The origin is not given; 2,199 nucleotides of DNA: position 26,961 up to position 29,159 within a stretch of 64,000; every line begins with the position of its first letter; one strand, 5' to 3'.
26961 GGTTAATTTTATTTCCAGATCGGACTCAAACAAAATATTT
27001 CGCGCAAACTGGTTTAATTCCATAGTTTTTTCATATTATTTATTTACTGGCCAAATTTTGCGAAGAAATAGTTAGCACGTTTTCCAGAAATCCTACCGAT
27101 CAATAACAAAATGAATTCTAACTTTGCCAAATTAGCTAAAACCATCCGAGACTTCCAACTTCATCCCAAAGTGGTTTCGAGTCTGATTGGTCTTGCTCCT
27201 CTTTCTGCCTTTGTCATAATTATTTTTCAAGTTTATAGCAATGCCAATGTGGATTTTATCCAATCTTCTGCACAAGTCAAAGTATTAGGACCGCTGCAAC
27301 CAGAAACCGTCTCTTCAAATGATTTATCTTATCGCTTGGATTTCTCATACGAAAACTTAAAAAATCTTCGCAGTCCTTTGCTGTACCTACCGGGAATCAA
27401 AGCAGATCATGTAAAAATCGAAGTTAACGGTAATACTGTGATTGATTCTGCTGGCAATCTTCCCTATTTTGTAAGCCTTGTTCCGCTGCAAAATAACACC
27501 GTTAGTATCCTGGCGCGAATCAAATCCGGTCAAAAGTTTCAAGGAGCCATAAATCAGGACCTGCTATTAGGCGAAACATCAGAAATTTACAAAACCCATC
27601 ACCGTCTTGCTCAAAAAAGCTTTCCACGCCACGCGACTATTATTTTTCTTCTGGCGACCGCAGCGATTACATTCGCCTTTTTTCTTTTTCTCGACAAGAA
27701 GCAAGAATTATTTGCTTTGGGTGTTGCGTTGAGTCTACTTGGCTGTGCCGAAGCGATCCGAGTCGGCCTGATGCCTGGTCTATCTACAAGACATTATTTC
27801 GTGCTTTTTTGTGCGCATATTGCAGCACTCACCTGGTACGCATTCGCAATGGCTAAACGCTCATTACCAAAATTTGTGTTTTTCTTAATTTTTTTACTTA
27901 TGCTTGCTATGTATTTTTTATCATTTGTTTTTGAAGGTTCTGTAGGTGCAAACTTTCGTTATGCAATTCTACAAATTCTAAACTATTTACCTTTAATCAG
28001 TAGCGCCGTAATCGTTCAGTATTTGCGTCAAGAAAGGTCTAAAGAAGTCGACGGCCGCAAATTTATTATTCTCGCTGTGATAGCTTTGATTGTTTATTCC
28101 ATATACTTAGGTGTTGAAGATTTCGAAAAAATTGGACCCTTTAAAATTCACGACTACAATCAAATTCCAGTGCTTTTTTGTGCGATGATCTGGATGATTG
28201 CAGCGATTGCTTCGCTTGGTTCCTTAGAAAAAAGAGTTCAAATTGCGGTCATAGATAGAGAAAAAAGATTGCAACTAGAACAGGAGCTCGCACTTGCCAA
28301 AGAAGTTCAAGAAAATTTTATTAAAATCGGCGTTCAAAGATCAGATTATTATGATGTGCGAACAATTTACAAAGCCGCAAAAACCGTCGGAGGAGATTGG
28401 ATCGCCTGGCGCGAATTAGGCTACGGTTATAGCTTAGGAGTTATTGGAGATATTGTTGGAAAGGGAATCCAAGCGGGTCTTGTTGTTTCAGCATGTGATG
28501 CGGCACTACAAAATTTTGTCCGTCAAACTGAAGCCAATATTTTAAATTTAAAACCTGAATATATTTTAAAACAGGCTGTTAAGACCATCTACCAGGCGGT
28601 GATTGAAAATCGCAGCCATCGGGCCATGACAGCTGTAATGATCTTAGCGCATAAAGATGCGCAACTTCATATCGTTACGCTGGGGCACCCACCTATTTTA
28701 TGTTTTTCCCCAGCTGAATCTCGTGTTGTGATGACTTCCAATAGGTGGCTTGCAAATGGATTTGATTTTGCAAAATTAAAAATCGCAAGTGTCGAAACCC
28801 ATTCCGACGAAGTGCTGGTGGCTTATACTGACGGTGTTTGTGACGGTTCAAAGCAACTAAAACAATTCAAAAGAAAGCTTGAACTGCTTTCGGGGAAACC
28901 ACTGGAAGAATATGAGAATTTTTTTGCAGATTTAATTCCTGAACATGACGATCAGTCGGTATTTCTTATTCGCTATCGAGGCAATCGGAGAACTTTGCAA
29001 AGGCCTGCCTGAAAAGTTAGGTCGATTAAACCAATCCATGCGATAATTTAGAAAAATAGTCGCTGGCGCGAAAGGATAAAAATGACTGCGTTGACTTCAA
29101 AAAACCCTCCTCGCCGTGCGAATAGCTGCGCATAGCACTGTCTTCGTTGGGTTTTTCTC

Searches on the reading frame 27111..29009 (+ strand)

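Call 64: search_protein_families(library=pfam, proteins=[window:27111-29009:+], max_evalue=0.001)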
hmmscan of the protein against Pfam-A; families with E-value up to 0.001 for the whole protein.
window:27111-29009:+ (633 aa): 1 family
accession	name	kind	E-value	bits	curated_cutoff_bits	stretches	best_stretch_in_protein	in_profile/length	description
PF07228.17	SpoIIE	-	3.4e-19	70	25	1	444-622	8-191/192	Stage II sporulation protein E (SpoIIE)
